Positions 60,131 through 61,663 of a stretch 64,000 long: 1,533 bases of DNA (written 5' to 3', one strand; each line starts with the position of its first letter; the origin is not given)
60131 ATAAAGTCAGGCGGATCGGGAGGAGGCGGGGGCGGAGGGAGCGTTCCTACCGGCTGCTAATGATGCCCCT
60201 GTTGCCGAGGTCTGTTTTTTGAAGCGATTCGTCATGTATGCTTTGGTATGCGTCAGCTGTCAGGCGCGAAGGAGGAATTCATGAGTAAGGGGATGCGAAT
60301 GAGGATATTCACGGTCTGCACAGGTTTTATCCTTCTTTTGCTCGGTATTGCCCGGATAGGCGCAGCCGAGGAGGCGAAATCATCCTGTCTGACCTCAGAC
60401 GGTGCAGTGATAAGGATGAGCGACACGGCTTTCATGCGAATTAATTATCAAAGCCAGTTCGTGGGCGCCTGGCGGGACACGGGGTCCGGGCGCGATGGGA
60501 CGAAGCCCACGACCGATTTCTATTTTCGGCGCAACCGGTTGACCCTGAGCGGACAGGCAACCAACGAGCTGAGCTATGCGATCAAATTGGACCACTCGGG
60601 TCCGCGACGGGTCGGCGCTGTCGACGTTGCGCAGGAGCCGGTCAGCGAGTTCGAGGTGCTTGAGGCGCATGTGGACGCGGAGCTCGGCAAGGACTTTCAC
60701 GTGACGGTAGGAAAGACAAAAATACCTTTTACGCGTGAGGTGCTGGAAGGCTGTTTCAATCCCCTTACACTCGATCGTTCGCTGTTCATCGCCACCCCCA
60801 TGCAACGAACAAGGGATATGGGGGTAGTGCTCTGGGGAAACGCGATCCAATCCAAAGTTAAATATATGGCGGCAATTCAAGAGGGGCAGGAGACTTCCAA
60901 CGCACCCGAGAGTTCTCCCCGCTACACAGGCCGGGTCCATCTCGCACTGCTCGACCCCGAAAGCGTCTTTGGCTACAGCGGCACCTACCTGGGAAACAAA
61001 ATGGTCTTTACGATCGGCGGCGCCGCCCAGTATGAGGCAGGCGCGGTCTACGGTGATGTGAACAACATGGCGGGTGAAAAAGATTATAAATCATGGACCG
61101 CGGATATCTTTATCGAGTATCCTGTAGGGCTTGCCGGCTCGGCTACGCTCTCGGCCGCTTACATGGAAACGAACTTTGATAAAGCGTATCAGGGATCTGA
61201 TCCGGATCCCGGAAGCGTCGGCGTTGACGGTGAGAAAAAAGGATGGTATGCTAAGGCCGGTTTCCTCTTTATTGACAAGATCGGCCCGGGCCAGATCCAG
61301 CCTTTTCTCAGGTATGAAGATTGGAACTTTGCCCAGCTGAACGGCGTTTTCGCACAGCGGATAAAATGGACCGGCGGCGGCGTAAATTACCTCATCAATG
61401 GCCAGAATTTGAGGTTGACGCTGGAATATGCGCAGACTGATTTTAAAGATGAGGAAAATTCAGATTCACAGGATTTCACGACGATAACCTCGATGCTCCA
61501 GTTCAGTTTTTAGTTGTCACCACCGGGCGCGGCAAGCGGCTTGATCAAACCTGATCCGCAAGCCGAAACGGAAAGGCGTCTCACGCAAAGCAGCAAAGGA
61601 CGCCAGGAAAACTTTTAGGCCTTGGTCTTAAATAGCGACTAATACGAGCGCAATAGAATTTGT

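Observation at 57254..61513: Three exported rhodanese proteins plus a porin-like barrel: candidate outer-membrane sulfur/selenium relay without cytochromes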

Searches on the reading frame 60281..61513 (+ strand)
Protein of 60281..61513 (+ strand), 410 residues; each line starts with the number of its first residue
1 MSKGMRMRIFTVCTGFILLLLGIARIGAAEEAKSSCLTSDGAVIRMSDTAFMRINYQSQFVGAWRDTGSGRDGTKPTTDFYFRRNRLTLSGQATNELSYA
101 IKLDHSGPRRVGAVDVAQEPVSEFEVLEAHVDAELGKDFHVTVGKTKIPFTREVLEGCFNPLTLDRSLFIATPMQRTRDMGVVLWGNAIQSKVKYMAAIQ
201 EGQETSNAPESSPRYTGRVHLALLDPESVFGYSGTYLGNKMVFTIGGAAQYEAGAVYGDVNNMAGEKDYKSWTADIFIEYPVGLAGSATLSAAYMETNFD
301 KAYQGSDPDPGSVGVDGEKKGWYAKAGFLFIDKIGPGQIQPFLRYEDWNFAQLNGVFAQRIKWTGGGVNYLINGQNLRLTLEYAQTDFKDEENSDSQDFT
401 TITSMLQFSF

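Call 3: search_protein_families(library=pfam, proteins=[window:60281-61513:+], max_evalue=0.01)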
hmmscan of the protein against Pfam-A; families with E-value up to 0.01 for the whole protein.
window:60281-61513:+ (410 aa): 1 family
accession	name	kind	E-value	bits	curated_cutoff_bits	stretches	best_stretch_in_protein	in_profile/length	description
PF07396.17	Porin_O_P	-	3.8e-20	72.9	20.9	1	71-410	17-370/370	Phosphate-selective porin O and P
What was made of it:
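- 60281..61513 (+): ExtI orthologue: a 16-strand OprP/OprO-class anion porin, 410 aa, with signal peptide ...RIGAA|EE. It has the Arg-rich motif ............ Cys158 (codon 60752-60754) is invariant and lies in the 30-residue loop between strands 5 and 6, the L3 position. Pfam PF07396, E 4e-20 (call 3).
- Checked: It finds a full-length Porin_O_P match in 60281-61513 (E 4e-20; call 3).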

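Call 4: search_protein_families(library=ncbifam, proteins=[window:60281-61513:+], max_evalue=0.01)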
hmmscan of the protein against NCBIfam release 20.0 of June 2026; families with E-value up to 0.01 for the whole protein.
window:60281-61513:+ (410 aa): 1 family
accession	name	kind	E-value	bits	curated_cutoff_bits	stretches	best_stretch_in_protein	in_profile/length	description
NF040900.1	porin_ExtI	equivalog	3.8e-129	431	150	1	43-410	31-403/403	selenite/tellurite reduction operon porin ExtI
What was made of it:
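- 60281..61513 (+): NCBIfam NF040900 porin_ExtI scores 431 bits against a cut-off of 150 (call 4).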

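Call 7: find_homologous_proteins(query=window:60281-61513:+, max_evalue=1e-10)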
Query window:60281-61513:+ (410 aa): 460 proteins with E <= 1e-10 among 4479 candidates; the best 120 are listed.
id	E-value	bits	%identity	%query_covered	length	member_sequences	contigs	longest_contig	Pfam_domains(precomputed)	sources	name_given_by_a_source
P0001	2.7e-253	858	91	100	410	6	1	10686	PF07396.18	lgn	-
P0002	3.3e-236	802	87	97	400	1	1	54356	PF07396.18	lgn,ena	-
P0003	3.6e-224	763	80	99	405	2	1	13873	PF07396.18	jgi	jgi:hypothetical protein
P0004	5.3e-222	755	91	88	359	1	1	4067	PF07396.18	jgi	jgi:hypothetical protein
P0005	2.3e-199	681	72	100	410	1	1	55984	PF07396.18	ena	-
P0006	2.9e-195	667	70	93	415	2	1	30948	PF07396.18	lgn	-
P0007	8.8e-194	662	70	99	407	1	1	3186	PF07396.18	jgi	jgi:hypothetical protein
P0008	1.0e-193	662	68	100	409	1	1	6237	PF07396.18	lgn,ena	-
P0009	6.3e-193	660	69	100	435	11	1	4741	PF07396.18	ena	-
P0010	2.7e-191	654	67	100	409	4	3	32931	PF07396.18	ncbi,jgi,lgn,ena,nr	ncbi:MAG: hypothetical protein A2X58_06875 [Nitrospirae bacterium GWC2_56_14]|nr:MAG: hypothetical p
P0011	2.9e-191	654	72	92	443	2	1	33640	PF07396.18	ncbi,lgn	-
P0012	9.9e-191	652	68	100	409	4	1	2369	PF07396.18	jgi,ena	-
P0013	1.6e-187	642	66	100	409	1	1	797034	PF07396.18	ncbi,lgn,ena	-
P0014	1.4e-177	609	63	100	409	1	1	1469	PF07396.18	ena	-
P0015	1.7e-174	599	65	94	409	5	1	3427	PF07396.18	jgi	-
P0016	4.0e-166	571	60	99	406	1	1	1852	PF07396.18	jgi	jgi:hypothetical protein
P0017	7.7e-165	567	61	96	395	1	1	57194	PF07396.18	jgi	jgi:hypothetical protein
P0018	5.1e-161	555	59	99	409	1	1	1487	PF07396.18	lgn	-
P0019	1.5e-160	553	59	98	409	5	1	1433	PF07396.18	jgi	jgi:hypothetical protein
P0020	2.2e-160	552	60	99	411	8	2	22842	PF07396.18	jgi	jgi:hypothetical protein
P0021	2.3e-160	552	61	93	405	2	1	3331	PF07396.18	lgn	-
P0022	1.8e-159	550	65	88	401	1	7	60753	PF07396.18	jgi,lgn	jgi:hypothetical protein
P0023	9.8e-157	540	58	96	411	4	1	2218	PF07396.18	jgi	jgi:hypothetical protein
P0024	3.6e-152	525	57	98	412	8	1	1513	PF07396.18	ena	-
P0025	2.1e-150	520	58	96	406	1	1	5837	PF07396.18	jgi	-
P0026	2.1e-136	474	56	88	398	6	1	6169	PF07396.18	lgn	-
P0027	3.0e-135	470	52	99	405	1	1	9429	PF07396.18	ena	-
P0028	9.9e-135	468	54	99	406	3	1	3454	PF07396.18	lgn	-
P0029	1.9e-133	464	51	96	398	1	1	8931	PF07396.18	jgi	-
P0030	1.3e-130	454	54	88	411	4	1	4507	PF07396.18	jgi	-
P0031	2.2e-130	454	51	99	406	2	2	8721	PF07396.18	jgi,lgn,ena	-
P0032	2.4e-130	454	54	88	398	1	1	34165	PF07396.18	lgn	-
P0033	1.4e-129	451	50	96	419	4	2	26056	PF07396.18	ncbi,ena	-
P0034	3.9e-129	450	53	88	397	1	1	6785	PF07396.18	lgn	-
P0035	5.7e-129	449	54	88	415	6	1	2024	PF07396.18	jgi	-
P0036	7.2e-129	449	53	88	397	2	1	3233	PF07396.18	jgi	jgi:hypothetical protein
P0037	9.7e-129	448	53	88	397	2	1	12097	PF07396.18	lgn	-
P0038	2.3e-128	447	53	88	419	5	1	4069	PF07396.18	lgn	-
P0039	2.4e-128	447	53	90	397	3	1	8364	PF07396.18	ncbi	-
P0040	4.0e-128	446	48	100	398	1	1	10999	PF07396.18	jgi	-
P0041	7.3e-128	445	53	88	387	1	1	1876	PF07396.18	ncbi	-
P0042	2.1e-127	444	51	99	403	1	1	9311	PF07396.18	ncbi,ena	-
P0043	3.5e-127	443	54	88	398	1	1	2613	PF13609.13,PF07396.18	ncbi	-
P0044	2.1e-126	441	51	96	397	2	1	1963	PF07396.18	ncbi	-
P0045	1.5e-125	438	52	88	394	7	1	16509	PF07396.18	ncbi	-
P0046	2.1e-125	437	52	88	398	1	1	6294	PF07396.18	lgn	-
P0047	2.1e-125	437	48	97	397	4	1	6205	PF07396.18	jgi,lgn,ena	-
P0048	1.3e-124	435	52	88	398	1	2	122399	PF07396.18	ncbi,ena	-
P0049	1.8e-122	428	50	91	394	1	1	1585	PF07396.18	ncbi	-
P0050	4.1e-122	426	52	88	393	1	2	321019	PF07396.18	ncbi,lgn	-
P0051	1.4e-121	425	48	99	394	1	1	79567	PF07396.18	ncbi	ncbi:MAG: selenite/tellurite reduction operon porin ExtI [Nitrospirota bacterium]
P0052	9.4e-121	422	52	90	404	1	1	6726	PF07396.18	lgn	-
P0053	4.3e-120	420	46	100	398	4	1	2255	PF07396.18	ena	-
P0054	8.8e-120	419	47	100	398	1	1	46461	PF07396.18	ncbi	-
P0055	1.4e-119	418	48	99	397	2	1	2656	PF07396.18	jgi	jgi:hypothetical protein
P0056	1.8e-119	418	51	90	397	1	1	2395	PF07396.18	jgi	jgi:hypothetical protein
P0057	1.9e-119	418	50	90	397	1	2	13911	PF07396.18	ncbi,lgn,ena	-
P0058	2.3e-119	417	48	100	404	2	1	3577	PF07396.18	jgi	jgi:hypothetical protein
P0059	5.0e-119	416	48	100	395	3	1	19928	PF07396.18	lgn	-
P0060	1.4e-118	415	51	90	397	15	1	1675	PF07396.18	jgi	-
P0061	2.0e-118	414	50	90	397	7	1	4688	PF07396.18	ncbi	-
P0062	2.4e-118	414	50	90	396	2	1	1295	PF07396.18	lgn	-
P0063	7.2e-118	413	49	99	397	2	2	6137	PF07396.18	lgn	-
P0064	7.4e-118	412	51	88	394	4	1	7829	PF07396.18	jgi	jgi:hypothetical protein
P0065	1.6e-117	411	50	90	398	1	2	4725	PF07396.18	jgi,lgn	jgi:hypothetical protein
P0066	3.1e-117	410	51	90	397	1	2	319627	PF13609.13,PF07396.18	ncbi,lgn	ncbi:MAG: selenite/tellurite reduction operon porin ExtI [Thermodesulfovibrionales bacterium]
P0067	3.3e-117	410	48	99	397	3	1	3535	PF13609.13,PF07396.18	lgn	-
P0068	8.2e-117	409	48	95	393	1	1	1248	PF13609.13,PF07396.18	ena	-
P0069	1.4e-116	408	48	100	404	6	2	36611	PF07396.18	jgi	jgi:hypothetical protein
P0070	3.5e-116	407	48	99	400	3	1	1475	PF13609.13,PF07396.18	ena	-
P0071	4.4e-116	407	47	96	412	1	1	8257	PF07396.18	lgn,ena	-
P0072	8.3e-116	406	50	90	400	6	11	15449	PF07396.18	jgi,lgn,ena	jgi:hypothetical protein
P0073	1.5e-115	405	45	99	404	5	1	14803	PF13609.13,PF07396.18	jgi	jgi:Phosphate-selective porin O and P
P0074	4.1e-115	403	50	90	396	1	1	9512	PF07396.18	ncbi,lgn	-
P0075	4.5e-114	400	48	90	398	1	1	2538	PF07396.18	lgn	-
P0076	6.2e-114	400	49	90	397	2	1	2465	PF07396.18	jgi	-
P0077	6.8e-114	399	47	96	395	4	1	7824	PF07396.18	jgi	jgi:hypothetical protein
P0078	1.4e-113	398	48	99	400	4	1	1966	PF13609.13,PF07396.18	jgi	-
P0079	2.7e-113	397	47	95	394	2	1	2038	PF07396.18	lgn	-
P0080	3.3e-113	397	47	99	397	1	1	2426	PF13609.13,PF07396.18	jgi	jgi:hypothetical protein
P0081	4.7e-113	397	48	90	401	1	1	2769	PF07396.18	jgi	-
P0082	4.9e-113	397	50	90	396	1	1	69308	PF13609.13,PF07396.18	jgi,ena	-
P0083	1.9e-112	395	46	100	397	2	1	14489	PF13609.13,PF07396.18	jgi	jgi:hypothetical protein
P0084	3.7e-112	394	45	100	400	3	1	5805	PF07396.18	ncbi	-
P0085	4.7e-112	393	46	99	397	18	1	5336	PF07396.18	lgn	-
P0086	9.8e-112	392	49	88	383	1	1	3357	PF07396.18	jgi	jgi:hypothetical protein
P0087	1.3e-111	392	45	100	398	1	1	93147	PF07396.18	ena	-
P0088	1.6e-111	392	44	99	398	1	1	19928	PF07396.18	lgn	-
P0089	6.9e-111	390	48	90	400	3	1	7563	PF07396.18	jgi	jgi:hypothetical protein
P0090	1.0e-110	389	47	90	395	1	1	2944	PF07396.18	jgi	jgi:hypothetical protein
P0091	1.6e-110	388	49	90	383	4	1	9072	PF07396.18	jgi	-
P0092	2.9e-110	387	48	90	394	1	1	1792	PF07396.18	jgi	jgi:hypothetical protein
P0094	3.3e-108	381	49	88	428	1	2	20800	PF07396.18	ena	-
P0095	3.4e-108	381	49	87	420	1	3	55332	PF07396.18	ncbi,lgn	-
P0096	3.4e-107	377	46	96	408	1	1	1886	PF07396.18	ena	-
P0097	3.5e-107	377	46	97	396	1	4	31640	PF07396.18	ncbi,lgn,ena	-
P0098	5.4e-107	377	49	87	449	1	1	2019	PF07396.18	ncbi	-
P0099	8.8e-107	376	49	87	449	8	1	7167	PF07396.18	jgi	-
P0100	4.9e-106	374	47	90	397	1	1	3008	PF07396.18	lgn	-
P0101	8.3e-106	373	48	90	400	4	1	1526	PF07396.18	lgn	-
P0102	1.3e-105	372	49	87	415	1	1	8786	PF07396.18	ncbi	-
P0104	5.5e-105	370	45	93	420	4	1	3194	PF07396.18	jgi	jgi:hypothetical protein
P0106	1.0e-104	369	49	87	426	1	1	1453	PF07396.18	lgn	-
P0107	2.2e-104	368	48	87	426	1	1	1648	PF07396.18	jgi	-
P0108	2.7e-104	368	47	95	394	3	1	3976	PF07396.18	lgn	-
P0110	1.0e-103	366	45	96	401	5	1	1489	PF07396.18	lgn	-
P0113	1.4e-102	362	46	87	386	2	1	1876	PF07396.18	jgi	jgi:hypothetical protein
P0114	1.6e-102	362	45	99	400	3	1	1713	PF07396.18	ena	-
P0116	3.2e-102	361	46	90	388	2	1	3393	PF07396.18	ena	-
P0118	1.2e-101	359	47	87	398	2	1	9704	PF07396.18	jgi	jgi:hypothetical protein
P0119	5.1e-101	357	45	96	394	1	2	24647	PF07396.18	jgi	jgi:hypothetical protein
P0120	5.7e-101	357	48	87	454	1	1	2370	PF07396.18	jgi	jgi:hypothetical protein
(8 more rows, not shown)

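Call 12: find_encoding_contigs(protein=P0013, flank=10000, max_places=2)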
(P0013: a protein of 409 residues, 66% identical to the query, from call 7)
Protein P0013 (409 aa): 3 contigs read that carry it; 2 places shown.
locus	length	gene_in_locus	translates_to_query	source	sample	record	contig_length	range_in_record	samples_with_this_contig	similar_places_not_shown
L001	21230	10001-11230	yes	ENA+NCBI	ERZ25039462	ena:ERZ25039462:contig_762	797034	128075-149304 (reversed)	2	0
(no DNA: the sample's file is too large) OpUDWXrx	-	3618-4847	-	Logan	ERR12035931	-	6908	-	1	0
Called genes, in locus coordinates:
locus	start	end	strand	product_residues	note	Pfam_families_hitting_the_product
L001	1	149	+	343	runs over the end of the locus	PF01266:DAO (faint), PF05834:Lycopene_cycl (faint), PF07992:Pyr_redox_2, PF13434:Lys_Orn_oxgnase (faint), PF13738:Pyr_redox_3, PF00070:Pyr_redox, PF14721:AIF_C (weak)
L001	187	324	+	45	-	-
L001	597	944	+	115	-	PF01329:Pterin_4a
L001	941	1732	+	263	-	PF00106:adh_short, PF08659:KR (weak), PF13561:adh_short_C2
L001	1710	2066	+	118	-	PF02152:FolB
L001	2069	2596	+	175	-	PF01288:HPPK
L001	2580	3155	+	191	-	PF01227:GTP_cyclohydroI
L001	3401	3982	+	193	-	PF20139:DUF6529 (weak)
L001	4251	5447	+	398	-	PF07995:GSDH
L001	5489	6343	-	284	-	-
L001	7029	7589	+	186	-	PF00581:Rhodanese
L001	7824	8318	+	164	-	PF00581:Rhodanese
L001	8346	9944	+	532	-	PF00581:Rhodanese (weak)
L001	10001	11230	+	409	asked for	PF07396:Porin_O_P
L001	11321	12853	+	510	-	PF00672:HAMP, PF00015:MCPsignal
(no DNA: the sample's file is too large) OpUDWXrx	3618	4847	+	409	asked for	PF07396:Porin_O_P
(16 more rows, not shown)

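Call 13: find_encoding_contigs(protein=P0002, flank=10000, max_places=2)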
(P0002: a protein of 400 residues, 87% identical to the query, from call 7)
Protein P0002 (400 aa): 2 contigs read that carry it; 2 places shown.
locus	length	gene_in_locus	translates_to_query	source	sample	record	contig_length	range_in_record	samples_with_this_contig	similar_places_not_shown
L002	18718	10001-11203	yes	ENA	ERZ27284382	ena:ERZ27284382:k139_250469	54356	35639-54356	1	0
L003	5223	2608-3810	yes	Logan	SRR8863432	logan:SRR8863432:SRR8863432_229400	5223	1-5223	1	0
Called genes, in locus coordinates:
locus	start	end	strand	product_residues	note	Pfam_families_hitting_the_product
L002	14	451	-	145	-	PF00583:Acetyltransf_1, PF13673:Acetyltransf_10 (weak), PF13508:Acetyltransf_7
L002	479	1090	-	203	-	PF01121:CoaE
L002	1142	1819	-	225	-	PF13398:Peptidase_M50B (weak)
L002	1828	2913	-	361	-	PF03739:LptF_LptG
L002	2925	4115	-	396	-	PF03739:LptF_LptG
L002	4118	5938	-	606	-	PF27907:CHP04442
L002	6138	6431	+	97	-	PF00216:Bac_DNA_binding, PF18291:HU-HIG (weak)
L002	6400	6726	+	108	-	PF13411:MerR_1, PF00376:MerR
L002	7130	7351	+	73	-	-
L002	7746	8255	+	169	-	PF00581:Rhodanese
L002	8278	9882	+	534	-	PF00581:Rhodanese (weak)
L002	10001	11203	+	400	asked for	PF07396:Porin_O_P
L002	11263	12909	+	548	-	PF00672:HAMP, PF00015:MCPsignal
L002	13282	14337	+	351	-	-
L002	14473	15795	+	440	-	PF00072:Response_reg, PF00158:Sigma54_activat, PF14532:Sigma54_activ_2, PF00004:AAA, PF07724:AAA_2 (weak), PF07728:AAA_5 (weak), PF25601:AAA_lid_14, PF02954:HTH_8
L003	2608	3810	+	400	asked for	PF07396:Porin_O_P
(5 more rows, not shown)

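Call 15: find_related_loci(query=A1, collection=genome_contigs, flank=10000)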
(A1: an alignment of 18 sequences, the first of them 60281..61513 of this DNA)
Query A1 (410 aa) in genome_contigs; peptide patterns used: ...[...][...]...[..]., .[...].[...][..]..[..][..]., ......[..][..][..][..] (x = any residue, [..] = any of these).
599 stretches matched a pattern (row limit reached: there are more); 388 encode a relative of the query (tblastn E <= 1e-3); the best 80 are kept; 80 distinct loci.
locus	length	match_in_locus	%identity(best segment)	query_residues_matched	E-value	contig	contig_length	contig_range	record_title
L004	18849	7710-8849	63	32-410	4e-167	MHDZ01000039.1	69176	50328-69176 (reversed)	MAG: Nitrospirae bacterium GWC2_57_13 gwc2_scaffold_2395, whole genome shotgun sequence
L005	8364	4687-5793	53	41-410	2e-132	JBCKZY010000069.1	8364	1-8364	Thermodesulfovibrionia bacterium isolate SLM_LV1_0208-G10 Node_69_length_8364_cov_27.544365, whole genome shotgun sequen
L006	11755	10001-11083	52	50-410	9e-130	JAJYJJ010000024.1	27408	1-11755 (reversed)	MAG: Nitrospirae bacterium isolate DBS2-1.bin158 NODE_2961_length_27408_cov_4.603754, whole genome shotgun sequence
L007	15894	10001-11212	47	3-410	2e-123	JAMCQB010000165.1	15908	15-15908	MAG: Nitrospirae bacterium isolate FK_Sedi_A_Bin.59 NODE_8847_length_15908_cov_2.47367, whole genome shotgun sequence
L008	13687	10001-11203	47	3-410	2e-122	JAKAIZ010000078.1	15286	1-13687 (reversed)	MAG: Nitrospirae bacterium isolate WY3.bin57 NODE_6761_length_15286_cov_1.690415, whole genome shotgun sequence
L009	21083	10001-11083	51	50-410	7e-121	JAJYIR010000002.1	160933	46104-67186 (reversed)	MAG: Nitrospirae bacterium isolate DBS2-1.bin129 NODE_132_length_160933_cov_6.035658, whole genome shotgun sequence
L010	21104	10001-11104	49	43-410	9e-120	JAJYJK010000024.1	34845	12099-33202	MAG: Nitrospirae bacterium isolate DBS2-1.bin159 NODE_2052_length_34845_cov_3.903393, whole genome shotgun sequence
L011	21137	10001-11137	47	29-408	9e-114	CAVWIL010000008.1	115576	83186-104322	MAG: Nitrospirota bacterium isolate MFD02199.bin.2.179 genome assembly, contig: contig_3316, whole genome shotgun sequen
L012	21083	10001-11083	48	50-410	6e-112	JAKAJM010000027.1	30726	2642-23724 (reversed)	MAG: Nitrospirae bacterium isolate WY3.bin97 NODE_2228_length_30726_cov_1.544135, whole genome shotgun sequence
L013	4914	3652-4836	44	6-408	2e-111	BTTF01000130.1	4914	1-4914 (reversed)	MAG: Bacterium Idc_ex_meta_mg7 DNA, NODE_1195_4914_cov_40.720751, whole genome shotgun sequence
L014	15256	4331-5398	48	52-408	8e-111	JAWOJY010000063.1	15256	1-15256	MAG: Nitrospirota bacterium isolate bin_109_1 c_000009412631, whole genome shotgun sequence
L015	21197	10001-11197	44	17-408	1e-108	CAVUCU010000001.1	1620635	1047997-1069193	MAG: Nitrospirota bacterium isolate MFD05442.bin.1.86 genome assembly, contig: contig_11041, whole genome shotgun sequen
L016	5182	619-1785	44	15-408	9e-107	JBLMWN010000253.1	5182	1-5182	MAG: Betaproteobacteria bacterium isolate MAG281 PRJNA957066_bin7_renamed_294, whole genome shotgun sequence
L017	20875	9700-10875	43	17-408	1e-103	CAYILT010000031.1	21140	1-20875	MAG TPA_asm: uncultured Nitrospiraceae bacterium isolate ERP119705_co22_392 genome assembly, contig: NODE_2018_length_21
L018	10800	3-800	57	141-410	7e-101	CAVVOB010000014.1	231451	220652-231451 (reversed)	MAG: Nitrospirota bacterium isolate MFD05942.bin.2.44 genome assembly, contig: contig_31632, whole genome shotgun sequen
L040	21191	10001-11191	50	7-410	1e-134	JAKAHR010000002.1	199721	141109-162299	MAG: Nitrospirae bacterium isolate WY3.bin121 NODE_64_length_199721_cov_3.673763, whole genome shotgun sequence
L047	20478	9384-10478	41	47-410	5e-80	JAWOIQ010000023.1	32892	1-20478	MAG: Desulfurivibrionaceae bacterium isolate CWP5-2.bin.54 k191_229432, whole genome shotgun sequence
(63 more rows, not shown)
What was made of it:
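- Closest known: Desulfurivibrio dismutans RS05165. Same: An ExtI homologue is present in a Desulfurivibrionaceae locus (L047, call 15).
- The family is concentrated in sulfur-reducing, sulfur-disproportionating and sulfur-oxidising lineages: Desulfuromonadales, Thermodesulfovibrionia-type Nitrospirota and Thiobacillus (call 15).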

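Call 21: find_encoding_contigs(protein=P0005, flank=8000, max_places=1)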
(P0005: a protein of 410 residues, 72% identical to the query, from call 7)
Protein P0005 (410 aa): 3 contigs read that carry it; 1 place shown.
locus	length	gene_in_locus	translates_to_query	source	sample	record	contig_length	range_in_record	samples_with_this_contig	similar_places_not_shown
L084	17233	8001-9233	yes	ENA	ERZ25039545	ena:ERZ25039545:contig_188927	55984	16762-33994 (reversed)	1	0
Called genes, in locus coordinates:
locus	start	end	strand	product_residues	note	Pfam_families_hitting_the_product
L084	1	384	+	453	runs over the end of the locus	PF00873:ACR_tran, PF03176:MMPL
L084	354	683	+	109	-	PF00873:ACR_tran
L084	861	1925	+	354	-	PF00873:ACR_tran, PF25917:BSH_RND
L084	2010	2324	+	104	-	-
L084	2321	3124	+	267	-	PF00005:ABC_tran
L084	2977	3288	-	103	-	-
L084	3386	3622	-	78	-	-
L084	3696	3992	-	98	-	-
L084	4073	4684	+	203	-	PF02687:FtsX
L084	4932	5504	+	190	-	PF00581:Rhodanese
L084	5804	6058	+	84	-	-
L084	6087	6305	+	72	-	PF00581:Rhodanese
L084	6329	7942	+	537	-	PF00581:Rhodanese (weak)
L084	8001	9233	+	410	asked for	PF07396:Porin_O_P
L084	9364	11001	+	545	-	PF00672:HAMP, PF00015:MCPsignal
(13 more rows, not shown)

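Call 22: find_encoding_contigs(protein=P0006, flank=8000, max_places=1)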
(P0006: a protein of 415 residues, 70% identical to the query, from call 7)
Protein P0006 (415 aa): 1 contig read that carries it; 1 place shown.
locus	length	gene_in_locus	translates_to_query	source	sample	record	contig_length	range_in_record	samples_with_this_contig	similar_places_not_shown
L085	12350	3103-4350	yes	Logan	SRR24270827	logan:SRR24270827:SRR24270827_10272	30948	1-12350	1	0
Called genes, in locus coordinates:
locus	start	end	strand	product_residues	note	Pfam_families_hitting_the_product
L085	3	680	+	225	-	?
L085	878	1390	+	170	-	PF00581:Rhodanese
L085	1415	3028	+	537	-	PF00581:Rhodanese (weak)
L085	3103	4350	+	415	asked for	PF07396:Porin_O_P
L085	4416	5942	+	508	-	PF00672:HAMP (weak), PF00015:MCPsignal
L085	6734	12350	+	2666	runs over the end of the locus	PF13540:RCC1_2, PF25390:WD40_RLD, PF13540:RCC1_2, PF00041:fn3, PF16640:Big_3_5, PF18998:Flg_new_2, PF15902:Sortilin-Vps10 (weak), PF07603:Lcl_C, +1 more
